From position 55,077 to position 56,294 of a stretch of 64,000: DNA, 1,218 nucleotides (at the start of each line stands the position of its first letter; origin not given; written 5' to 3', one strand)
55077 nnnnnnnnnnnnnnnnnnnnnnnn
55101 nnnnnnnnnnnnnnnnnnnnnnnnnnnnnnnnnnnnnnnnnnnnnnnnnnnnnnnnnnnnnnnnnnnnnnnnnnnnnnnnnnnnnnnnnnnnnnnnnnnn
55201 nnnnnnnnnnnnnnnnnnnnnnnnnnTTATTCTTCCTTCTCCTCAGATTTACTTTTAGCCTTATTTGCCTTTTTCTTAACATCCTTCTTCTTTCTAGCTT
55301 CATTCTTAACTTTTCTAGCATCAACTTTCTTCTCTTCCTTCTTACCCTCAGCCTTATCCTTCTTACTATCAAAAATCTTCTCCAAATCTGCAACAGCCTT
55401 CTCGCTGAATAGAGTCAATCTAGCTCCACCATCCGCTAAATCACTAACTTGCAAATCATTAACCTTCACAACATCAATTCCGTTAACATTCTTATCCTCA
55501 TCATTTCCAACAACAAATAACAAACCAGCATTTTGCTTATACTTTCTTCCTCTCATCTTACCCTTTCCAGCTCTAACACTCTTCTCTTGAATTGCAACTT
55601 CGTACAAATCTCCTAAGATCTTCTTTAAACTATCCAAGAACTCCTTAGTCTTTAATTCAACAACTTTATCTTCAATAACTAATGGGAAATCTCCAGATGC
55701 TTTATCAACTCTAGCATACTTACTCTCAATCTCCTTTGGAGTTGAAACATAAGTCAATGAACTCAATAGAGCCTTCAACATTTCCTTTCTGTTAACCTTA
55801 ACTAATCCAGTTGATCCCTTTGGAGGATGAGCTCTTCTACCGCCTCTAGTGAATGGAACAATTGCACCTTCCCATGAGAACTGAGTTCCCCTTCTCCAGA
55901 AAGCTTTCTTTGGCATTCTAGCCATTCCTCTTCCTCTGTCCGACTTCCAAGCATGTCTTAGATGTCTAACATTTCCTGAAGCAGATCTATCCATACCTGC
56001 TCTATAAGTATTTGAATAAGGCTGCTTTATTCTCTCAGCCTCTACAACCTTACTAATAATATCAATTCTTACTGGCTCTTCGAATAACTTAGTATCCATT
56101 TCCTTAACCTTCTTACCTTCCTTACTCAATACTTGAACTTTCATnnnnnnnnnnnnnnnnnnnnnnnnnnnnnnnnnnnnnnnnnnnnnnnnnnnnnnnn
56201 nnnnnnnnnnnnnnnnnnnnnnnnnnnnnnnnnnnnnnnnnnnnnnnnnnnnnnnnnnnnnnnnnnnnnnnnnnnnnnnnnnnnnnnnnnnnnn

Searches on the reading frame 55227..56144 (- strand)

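Call 3: search_protein_families(library=pfam, proteins=[window:55227-56144:-], max_evalue=0.01)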
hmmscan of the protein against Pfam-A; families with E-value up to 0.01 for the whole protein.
window:55227-56144:- (305 aa): 1 family
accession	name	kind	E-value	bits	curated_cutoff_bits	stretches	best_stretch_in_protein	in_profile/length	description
PF00573.27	Ribosomal_L4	-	2.6e-20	73.3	25.8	1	15-256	2-189/190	Ribosomal protein L4/L1 family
